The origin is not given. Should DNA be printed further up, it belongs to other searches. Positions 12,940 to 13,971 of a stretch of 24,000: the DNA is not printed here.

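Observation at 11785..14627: Four tandem paralogs of an unrecognised secreted protein family with conserved ends and a hypervariable centre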

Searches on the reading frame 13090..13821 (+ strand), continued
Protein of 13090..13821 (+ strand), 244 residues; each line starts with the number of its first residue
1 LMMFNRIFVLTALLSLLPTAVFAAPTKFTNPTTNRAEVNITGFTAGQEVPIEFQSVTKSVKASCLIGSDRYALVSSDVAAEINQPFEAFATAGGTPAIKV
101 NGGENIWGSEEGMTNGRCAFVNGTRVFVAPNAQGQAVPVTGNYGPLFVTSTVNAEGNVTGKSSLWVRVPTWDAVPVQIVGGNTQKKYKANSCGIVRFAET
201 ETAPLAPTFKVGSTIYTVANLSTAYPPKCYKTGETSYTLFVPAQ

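Call 59: fold_search(model_id=the predicted structure, library=viral)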
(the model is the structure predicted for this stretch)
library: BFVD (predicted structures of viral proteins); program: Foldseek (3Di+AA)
matches with E <= 10: 636; with E <= 0.001: 0
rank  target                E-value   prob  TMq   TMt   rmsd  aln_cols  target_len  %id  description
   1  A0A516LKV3            1.1e-01  0.08  0.12  0.06  23.8       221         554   10  (no name in the UniProt tables at hand)
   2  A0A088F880            1.1e-01  0.06  0.12  0.12  21.7       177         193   11  (no name in the UniProt tables at hand)
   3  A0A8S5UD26            1.5e-01  0.04  0.11  0.10  22.1       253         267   10  Uncharacterized protein [Siphoviridae sp. ctgN495]
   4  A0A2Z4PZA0            1.7e-01  0.03  0.10  0.04  24.6       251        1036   13  (no name in the UniProt tables at hand)
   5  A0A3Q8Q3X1            1.8e-01  0.06  0.13  0.08  21.9       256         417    8  ORF5 [Ullucus polerovirus 1]
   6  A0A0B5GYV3            1.8e-01  0.05  0.11  0.03  21.9       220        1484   11  Tail fiber protein [Vibrio phage phi 3]
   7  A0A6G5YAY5            1.9e-01  0.08  0.14  0.06  18.9       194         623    9  (no name in the UniProt tables at hand)
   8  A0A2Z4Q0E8            2.2e-01  0.20  0.18  0.09  17.6       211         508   10  (no name in the UniProt tables at hand)
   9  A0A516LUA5            2.4e-01  0.06  0.11  0.06  18.9       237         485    7  (no name in the UniProt tables at hand)
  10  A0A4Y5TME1            2.6e-01  0.07  0.11  0.06  18.6       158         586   11  (no name in the UniProt tables at hand)
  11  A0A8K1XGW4            2.6e-01  0.03  0.11  0.05  27.4       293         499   10  Glycoprotein [Fushun monolepta lauta xinmovirus 1]
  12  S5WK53                2.7e-01  0.18  0.17  0.19  12.0       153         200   12  Uncharacterized protein [Pseudomonas phage PaBG]
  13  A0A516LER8            3.0e-01  0.08  0.11  0.07  18.7       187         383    8  (no name in the UniProt tables at hand)
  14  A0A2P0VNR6            3.0e-01  0.04  0.11  0.13  20.2       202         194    9  Lipoprotein [Tetraselmis virus 1]
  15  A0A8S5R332            3.2e-01  0.14  0.18  0.13  18.4       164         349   11  Uncharacterized protein [Myoviridae sp. ctxi06]
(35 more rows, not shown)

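Call 61: search_protein_families(library=pfam, proteins=[L008:10706-12454:+, L008:12542-13417:+, L008:13484-14026:-, L008:14113-14613:-, L008:15057-16130:-, L008:15955-16899:-, L008:16899-17924:-, L008:18176-19045:-, L008:19061-19609:-, L008:8629-9180:-], max_evalue=0.01)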
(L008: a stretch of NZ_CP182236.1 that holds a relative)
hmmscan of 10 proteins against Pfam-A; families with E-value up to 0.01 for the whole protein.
L008:10706-12454:+ (583 aa): 2 families
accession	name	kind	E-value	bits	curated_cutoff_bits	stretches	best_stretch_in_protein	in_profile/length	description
PF22633.2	F5_F8_type_C_2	-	2.2e-23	83.1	27.8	2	197-288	6-91/91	NedA-like, galactose-binding domain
PF00754.31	F5_F8_type_C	-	4.6e-22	78.9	28.2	2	191-288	15-110/127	F5/8 type C domain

L008:12542-13417:+ (292 aa): 1 family
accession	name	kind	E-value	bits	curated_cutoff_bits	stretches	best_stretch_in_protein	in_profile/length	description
PF08239.17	SH3_3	-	1.7e-05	25.4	27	1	224-285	2-54/54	Bacterial SH3 domain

L008:13484-14026:- (180 aa): 0 families

L008:14113-14613:- (166 aa): 0 families

L008:15057-16130:- (357 aa): 0 families

L008:15955-16899:- (314 aa): 2 families
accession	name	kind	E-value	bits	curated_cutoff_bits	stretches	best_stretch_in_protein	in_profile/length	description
PF13533.13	Biotin_lipoyl_2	-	0.00052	20.2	29.8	0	61-76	14-29/32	Biotin-lipoyl like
PF13375.12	RnfC_N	-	0.0071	16.8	25.6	0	56-78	39-61/101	RnfC Barrel sandwich hybrid domain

L008:16899-17924:- (341 aa): 1 family
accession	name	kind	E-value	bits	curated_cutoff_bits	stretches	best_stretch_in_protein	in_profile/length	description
PF04307.19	YdjM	-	1.5e-19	70.6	29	1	2-130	3-135/176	YdjM inner membrane protein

L008:18176-19045:- (289 aa): 17 families
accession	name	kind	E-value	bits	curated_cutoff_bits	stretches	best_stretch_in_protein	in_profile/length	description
PF13401.12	AAA_22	-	1.9e-12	48.1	27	1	35-151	5-122/130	AAA domain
PF13191.12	AAA_16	-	9.3e-10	39.7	32.6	1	21-131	5-147/167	AAA ATPase domain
PF13671.12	AAA_33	-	1.8e-06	28.8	27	1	39-159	3-111/143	AAA domain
PF13604.12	AAA_30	-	2.3e-06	27.9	27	1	31-148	13-120/191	AAA domain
PF00931.28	NB-ARC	-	3e-05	23.8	23.5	1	22-125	2-109/248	NB-ARC domain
PF25201.1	nSTAND6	-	0.00023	21.7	27.7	1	21-128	4-113/148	Novel STAND NTPase 6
PF20720.3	nSTAND3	-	0.00027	21.1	27.2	1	24-67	6-49/155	Novel STAND NTPase 3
PF09848.15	SLFN-g3_helicase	-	0.0003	20.6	24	1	37-130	3-93/354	Schlafen group 3, DNA/RNA helicase domain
PF08433.16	KTI12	-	0.00041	20.4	22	1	39-154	5-107/271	Chromatin associated protein KTI12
PF20703.3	nSTAND1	-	0.00078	19.6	27.1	1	21-124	19-123/379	Novel STAND NTPase 1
PF00004.35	AAA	-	0.0014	19.5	21.2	1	38-128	1-69/131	ATPase family associated with various cellular activities (AAA)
PF13555.12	AAA_29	-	0.0017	18.5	27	1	33-76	19-59/61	P-loop containing region of AAA domain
PF13245.12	AAA_19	-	0.0028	18.3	25.1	1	32-149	8-122/134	AAA domain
PF00448.28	SRP54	-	0.0028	17.8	22.7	1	37-128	3-95/196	SRP54-type protein, GTPase domain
PF00005.33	ABC_tran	-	0.0044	18.1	25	0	26-59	2-35/137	ABC transporter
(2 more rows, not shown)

L008:19061-19609:- (182 aa): 0 families

L008:8629-9180:- (183 aa): 1 family
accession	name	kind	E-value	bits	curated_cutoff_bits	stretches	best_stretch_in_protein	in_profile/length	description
PF01551.29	Peptidase_M23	-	2.8e-35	120.8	28.7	1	74-170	2-96/96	Peptidase family M23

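Call 63: search_protein_families(library=pfam, proteins=[L006:9236-10804:+, L006:11598-13478:+, L009:6653-8296:+, L011:4600-6285:+, L010:767-2516:+, P0014, P0053, P0079, L006:10923-11252:+], max_evalue=0.01)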
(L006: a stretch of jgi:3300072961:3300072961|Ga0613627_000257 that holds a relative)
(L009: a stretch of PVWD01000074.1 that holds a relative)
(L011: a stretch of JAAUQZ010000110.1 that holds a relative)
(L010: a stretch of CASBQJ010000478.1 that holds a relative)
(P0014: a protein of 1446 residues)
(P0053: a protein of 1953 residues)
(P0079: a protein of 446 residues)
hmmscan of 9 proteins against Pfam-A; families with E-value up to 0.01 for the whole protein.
L006:9236-10804:+ (523 aa): 4 families
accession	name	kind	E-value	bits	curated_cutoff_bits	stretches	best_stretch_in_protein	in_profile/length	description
PF22825.2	HpiC1-like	-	3.7e-26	92.7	27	1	32-187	2-173/174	HpiC1 cyclase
PF00754.31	F5_F8_type_C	-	6.8e-09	36.4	28.2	1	220-333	11-115/127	F5/8 type C domain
PF22633.2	F5_F8_type_C_2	-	4.3e-06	27.7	27.8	1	233-328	10-91/91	NedA-like, galactose-binding domain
PF05887.16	Trypan_PARP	-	0.0078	16.6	100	0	347-402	58-112/134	Procyclic acidic repetitive protein (PARP)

L006:11598-13478:+ (627 aa): 0 families

L009:6653-8296:+ (548 aa): 2 families
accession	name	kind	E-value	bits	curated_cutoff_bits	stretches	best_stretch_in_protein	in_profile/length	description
PF00754.31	F5_F8_type_C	-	5.1e-14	52.9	28.2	2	53-144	24-113/127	F5/8 type C domain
PF22633.2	F5_F8_type_C_2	-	1.8e-10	41.7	27.8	1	56-141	9-91/91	NedA-like, galactose-binding domain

L011:4600-6285:+ (562 aa): 2 families
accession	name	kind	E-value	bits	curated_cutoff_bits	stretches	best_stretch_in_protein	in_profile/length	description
PF22633.2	F5_F8_type_C_2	-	2.7e-19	70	27.8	2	46-142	1-91/91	NedA-like, galactose-binding domain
PF00754.31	F5_F8_type_C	-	5e-18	65.9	28.2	2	40-142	12-110/127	F5/8 type C domain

L010:767-2516:+ (583 aa): 0 families

P0014 (1446 aa): 9 families
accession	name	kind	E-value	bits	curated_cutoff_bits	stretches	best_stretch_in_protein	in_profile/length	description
PF13927.12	Ig_3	-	3.5e-26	91.9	30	0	250-320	4-76/78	Immunoglobulin domain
PF13306.12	LRR_5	-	2.2e-24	86.2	27.7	2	116-206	11-99/127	BspA type Leucine rich repeat region (6 copies)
PF07679.22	I-set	-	3.5e-19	69.1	23.7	0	343-429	3-90/90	Immunoglobulin I-set domain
PF19408.5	PKD_6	-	7.1e-10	39.5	25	0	260-312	16-61/82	PKD-like domain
PF04810.20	zf-Sec23_Sec24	-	6.7e-07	29.7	25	0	301-322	9-30/39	Sec23/Sec24 zinc finger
PF18998.6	Flg_new_2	-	2e-05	24.9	23.6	0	961-997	32-68/73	Divergent InlB B-repeat domain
PF11088.13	RL11D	-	0.00021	22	25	0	444-499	2-57/99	Glycoprotein encoding membrane proteins RL5A and RL6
PF00028.23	Cadherin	-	0.0043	17.9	28.8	0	1334-1360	65-91/93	Cadherin domain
PF07705.17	CARDB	-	0.0099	16.5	22.7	0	250-315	6-77/101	CARDB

P0053 (1953 aa): 9 families
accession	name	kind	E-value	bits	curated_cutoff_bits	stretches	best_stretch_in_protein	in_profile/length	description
PF04775.20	Bile_Hydr_Trans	-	3.7e-06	27.3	27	0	1053-1078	22-47/126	Acyl-CoA thioester hydrolase/BAAT N-terminal region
PF10055.14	DUF2292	-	8.5e-06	25.7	22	0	755-767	8-20/37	Uncharacterized small protein (DUF2292)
PF10371.14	EKR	-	1.6e-05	25.1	27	0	500-514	37-51/55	Domain of unknown function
PF14828.11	Amnionless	-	0.00022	20.6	30.4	0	1430-1493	9-72/442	Amnionless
PF23532.1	Microp_apicomplexa_18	-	0.00063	20.3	27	0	763-801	7-43/98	Apicomplexa microprotein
PF00339.34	Arrestin_N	-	0.0011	19.4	24.9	0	479-516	17-54/148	Arrestin (or S-antigen), N-terminal domain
PF07085.17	DRTGG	-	0.0011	19.3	25.2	0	1166-1186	35-55/105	DRTGG domain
PF17519.7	DUF5444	-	0.0012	19.2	25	0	516-539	6-29/62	Family of unknown function (DUF5444)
PF07548.16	ChlamPMP_M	-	0.0085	16.6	25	0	1476-1523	1-50/174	Chlamydia polymorphic membrane protein middle domain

P0079 (446 aa): 3 families
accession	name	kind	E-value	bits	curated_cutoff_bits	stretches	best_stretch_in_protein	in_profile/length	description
PF13004.13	BACON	-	6.7e-34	116.1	25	4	375-432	2-60/61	Putative binding domain, N-terminal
PF19190.6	BACON_2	-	4.1e-29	100.8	25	3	241-323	2-93/94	Viral BACON domain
PF21602.3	GldM_3rd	-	0.0002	22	25.2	0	282-336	25-79/82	GldM third domain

L006:10923-11252:+ (110 aa): 0 families

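Call 64: search_dna_similar(query=P0091, collection=plasmids, mode=protein, max_evalue=0.001, max_rows=30)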
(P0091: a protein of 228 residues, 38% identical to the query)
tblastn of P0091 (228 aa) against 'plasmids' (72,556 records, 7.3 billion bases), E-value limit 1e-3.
Records with a match: 10; places in all: 10; records where one place covers at least 80% of the query: 4.
Best place of each record, by identity: <60% 10.
By first word of the organism name: Nostoc 4; Anabaena 2; Tolypothrix 1; Microcystis 1; Fischerella 1; Calothrix 1.
By predicted mobility (MOB-suite, as given by PLSDB): non-mobilizable 10.
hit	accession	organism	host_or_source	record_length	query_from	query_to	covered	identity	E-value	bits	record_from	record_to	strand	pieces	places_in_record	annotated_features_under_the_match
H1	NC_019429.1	Anabaena sp. 90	-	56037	40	228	83%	34.2%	2e-11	71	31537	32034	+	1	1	hypothetical protein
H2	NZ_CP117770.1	Nostoc sp. UHCC 0926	whole organism,lichen surface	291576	71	228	69%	39.6%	2e-12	73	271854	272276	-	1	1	hypothetical protein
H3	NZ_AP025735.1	Nostoc cf. commune SO-36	-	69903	47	228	80%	33.3%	2e-9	64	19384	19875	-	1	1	hypothetical protein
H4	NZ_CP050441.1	Tolypothrix sp. PCC 7910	cell culture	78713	50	228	79%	33.9%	2e-6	55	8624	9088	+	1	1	hypothetical protein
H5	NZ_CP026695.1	Nostoc sp. 'Lobaria pulmonaria (5183) cyanobiont'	Lobaria pulmonaria thallus,lichen ...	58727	41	228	82%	31.7%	3e-7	58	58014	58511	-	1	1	hypothetical protein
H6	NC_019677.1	Nostoc sp. PCC 7524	-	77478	32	228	86%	30.0%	2e-8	61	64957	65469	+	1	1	hypothetical protein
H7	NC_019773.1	Anabaena cylindrica PCC 7122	water, most likely pond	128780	41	228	82%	29.0%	2e-4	49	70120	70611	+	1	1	hypothetical protein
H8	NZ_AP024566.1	Microcystis aeruginosa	-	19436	68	223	68%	34.6%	5e-6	54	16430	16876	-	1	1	none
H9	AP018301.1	Fischerella sp. NIES-4106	-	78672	51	228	78%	30.2%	4e-5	51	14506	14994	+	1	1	hypothetical protein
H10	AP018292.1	Calothrix sp. NIES-4105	-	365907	71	228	69%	31.4%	3e-6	55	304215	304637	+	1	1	hypothetical protein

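Call 65: search_dna_similar(query=window:13159-13821:+, collection=plasmids, mode=protein, max_evalue=0.001, max_rows=30)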
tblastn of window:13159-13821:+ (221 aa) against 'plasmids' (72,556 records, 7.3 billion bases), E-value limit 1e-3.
No match.

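Call 66: get_annotated_region(hit=H1, flank=12000)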
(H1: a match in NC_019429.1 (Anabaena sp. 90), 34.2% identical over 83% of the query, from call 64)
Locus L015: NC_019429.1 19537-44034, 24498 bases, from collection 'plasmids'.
description: Anabaena sp. 90 plasmid pANA02, complete sequence
organism: Anabaena sp. 90 (NCBI taxid 46234)
taxonomy: Bacteria; Cyanobacteriota; Cyanophyceae; Nostocales; Nostocaceae; Anabaena; Anabaena sp. 90
host: -; source: -; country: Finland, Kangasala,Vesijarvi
typing (MOB-suite, as given by PLSDB): non-mobilizable
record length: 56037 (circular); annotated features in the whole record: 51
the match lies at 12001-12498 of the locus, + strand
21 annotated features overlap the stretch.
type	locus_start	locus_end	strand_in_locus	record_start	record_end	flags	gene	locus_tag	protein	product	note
CDS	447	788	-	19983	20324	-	-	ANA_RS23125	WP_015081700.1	hypothetical protein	-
CDS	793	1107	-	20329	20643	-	-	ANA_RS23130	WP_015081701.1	hypothetical protein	-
CDS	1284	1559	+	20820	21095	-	-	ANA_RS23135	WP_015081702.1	hypothetical protein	-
CDS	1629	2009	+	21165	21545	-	-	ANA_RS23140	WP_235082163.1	hypothetical protein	-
CDS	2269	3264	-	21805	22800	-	-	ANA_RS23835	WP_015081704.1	hypothetical protein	-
CDS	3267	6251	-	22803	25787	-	-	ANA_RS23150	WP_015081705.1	DUF5906 domain-containing protein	-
CDS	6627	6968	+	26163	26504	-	-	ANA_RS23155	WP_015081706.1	hypothetical protein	-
CDS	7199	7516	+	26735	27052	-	-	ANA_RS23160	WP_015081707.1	hypothetical protein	-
CDS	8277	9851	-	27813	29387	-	-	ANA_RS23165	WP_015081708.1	reverse transcriptase domain-containing protein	-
CDS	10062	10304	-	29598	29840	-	-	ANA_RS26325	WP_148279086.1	hypothetical protein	-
CDS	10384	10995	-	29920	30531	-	-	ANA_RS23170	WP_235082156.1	hypothetical protein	-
CDS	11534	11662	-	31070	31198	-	-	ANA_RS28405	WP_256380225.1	hypothetical protein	-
CDS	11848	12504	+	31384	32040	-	-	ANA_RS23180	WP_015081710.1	hypothetical protein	-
CDS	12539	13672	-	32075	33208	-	-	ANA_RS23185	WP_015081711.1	hypothetical protein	-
CDS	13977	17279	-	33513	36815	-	-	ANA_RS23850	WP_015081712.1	hypothetical protein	-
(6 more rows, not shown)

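Call 67: get_annotated_region(hit=H6, flank=12000)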
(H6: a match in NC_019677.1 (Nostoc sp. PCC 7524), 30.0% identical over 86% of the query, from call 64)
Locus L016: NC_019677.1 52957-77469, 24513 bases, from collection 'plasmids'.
description: Nostoc sp. PCC 7524 plasmid pNOS7524.01, complete sequence
organism: Nostoc sp. PCC 7524 (NCBI taxid 28072)
taxonomy: Bacteria; Cyanobacteriota; Cyanophyceae; Nostocales; Nostocaceae; Nostoc; Nostoc sp. PCC 7524
host: -; source: -; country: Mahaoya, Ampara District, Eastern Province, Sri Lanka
typing (MOB-suite, as given by PLSDB): non-mobilizable; replicon rep_cluster_1678
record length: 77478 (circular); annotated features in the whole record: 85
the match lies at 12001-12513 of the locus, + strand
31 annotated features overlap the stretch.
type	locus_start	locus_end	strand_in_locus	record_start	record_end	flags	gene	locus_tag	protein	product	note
CDS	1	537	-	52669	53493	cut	-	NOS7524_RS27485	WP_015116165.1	MarR family transcriptional regulator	-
CDS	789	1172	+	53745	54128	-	-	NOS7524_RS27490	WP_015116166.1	helix-turn-helix transcriptional regulator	-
CDS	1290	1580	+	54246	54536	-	-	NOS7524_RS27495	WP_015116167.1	hypothetical protein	-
CDS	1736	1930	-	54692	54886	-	-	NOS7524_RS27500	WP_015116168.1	hypothetical protein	-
CDS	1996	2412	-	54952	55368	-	-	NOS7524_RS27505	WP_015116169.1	hypothetical protein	-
CDS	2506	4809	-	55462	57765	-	-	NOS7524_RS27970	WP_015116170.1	DEAD/DEAH box helicase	-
CDS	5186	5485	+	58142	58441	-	-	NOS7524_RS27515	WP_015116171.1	hypothetical protein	-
CDS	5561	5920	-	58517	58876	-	-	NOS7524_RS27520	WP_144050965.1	hypothetical protein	-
CDS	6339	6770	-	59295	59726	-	-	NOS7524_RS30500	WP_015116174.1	hypothetical protein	-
CDS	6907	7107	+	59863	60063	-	-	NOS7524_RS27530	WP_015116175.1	hypothetical protein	-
CDS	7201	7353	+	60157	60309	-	-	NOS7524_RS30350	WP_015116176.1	hypothetical protein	-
CDS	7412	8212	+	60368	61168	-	-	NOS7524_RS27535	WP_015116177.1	antirestriction protein ArdA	-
CDS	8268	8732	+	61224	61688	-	-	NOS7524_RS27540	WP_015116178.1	hypothetical protein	-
CDS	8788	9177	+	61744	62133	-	-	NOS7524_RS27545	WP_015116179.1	hypothetical protein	-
CDS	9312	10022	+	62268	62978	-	-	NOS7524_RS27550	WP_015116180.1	hypothetical protein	-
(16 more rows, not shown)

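Call 71: get_annotated_region(hit=H3, flank=12000)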
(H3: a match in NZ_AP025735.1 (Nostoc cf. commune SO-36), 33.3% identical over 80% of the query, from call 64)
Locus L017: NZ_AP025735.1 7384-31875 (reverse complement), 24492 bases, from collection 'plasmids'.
description: Nostoc cf. commune SO-36 plasmid pANSO36C, complete sequence
organism: Nostoc cf. commune SO-36 (NCBI taxid 449208)
taxonomy: Bacteria; Cyanobacteriota; Cyanophyceae; Nostocales; Nostocaceae; Nostoc; Nostoc commune; Nostoc cf. commune SO-36
host: -; source: -; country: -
typing (MOB-suite, as given by PLSDB): non-mobilizable
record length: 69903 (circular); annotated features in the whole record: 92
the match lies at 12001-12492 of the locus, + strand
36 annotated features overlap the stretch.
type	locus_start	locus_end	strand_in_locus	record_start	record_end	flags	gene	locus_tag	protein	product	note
CDS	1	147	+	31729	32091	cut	-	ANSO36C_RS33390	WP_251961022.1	helix-turn-helix domain-containing protein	-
CDS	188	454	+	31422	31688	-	-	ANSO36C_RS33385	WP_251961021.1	hypothetical protein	-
CDS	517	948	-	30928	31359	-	-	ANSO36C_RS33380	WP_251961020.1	hypothetical protein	-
CDS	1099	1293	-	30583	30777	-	-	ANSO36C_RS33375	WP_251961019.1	hypothetical protein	-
CDS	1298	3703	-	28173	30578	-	-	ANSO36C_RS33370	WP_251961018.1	SNF2-related protein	-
CDS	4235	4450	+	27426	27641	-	-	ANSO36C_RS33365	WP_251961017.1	hypothetical protein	-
CDS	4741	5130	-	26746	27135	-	-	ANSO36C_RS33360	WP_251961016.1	single-stranded DNA-binding protein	-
CDS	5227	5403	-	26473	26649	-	-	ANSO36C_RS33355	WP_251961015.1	hypothetical protein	-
CDS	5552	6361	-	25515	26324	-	-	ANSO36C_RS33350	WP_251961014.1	hypothetical protein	-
CDS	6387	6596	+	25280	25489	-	-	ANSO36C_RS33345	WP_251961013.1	hypothetical protein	-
CDS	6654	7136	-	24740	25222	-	-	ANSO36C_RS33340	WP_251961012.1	hypothetical protein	-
CDS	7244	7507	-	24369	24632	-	-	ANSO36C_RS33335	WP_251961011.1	hypothetical protein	-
CDS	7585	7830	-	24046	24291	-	-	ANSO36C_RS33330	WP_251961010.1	hypothetical protein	-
CDS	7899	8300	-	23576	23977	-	-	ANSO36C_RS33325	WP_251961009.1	hypothetical protein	-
CDS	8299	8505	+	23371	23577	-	-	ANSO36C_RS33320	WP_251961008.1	hypothetical protein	-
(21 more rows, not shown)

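Call 72: get_annotated_region(hit=H4, flank=12000)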
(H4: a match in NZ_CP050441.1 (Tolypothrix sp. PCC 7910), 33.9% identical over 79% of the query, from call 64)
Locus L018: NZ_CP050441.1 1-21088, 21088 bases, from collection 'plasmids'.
description: Tolypothrix sp. PCC 7910 plasmid unnamed1, complete sequence
organism: Tolypothrix sp. PCC 7910 (NCBI taxid 2099387)
taxonomy: Bacteria; Cyanobacteriota; Cyanophyceae; Nostocales; Tolypothrichaceae; Tolypothrix; Tolypothrix sp. PCC 7910
host: -; source: cell culture; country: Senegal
typing (MOB-suite, as given by PLSDB): non-mobilizable; replicon rep_cluster_1678
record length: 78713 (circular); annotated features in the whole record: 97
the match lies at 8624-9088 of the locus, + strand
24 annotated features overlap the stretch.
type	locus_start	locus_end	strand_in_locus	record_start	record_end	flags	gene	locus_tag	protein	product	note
CDS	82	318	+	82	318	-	-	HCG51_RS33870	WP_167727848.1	hypothetical protein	-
CDS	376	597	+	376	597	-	-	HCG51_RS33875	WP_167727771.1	hypothetical protein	-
CDS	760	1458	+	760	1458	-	-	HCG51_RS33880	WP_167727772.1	hypothetical protein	-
CDS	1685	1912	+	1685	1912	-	-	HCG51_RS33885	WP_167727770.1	hypothetical protein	-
CDS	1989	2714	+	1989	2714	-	-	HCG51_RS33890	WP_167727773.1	hypothetical protein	-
CDS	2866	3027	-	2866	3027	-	-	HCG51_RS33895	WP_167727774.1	hypothetical protein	-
CDS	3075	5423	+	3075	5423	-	-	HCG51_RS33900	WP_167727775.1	pentapeptide repeat-containing protein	-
CDS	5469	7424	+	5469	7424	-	-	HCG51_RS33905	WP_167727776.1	NACHT domain-containing NTPase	-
CDS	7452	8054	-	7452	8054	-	-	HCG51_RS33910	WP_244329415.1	thermonuclease family protein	-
CDS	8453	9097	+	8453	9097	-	-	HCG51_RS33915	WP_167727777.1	hypothetical protein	-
CDS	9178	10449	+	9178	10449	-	-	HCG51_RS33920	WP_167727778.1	hypothetical protein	-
CDS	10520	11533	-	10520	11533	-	-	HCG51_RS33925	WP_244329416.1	TolC family protein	-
CDS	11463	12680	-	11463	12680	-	-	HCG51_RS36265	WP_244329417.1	hypothetical protein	-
CDS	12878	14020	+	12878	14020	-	-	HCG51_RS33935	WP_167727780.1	patatin-like phospholipase family protein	-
CDS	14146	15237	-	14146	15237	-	-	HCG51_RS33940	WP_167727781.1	DUF87 domain-containing protein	-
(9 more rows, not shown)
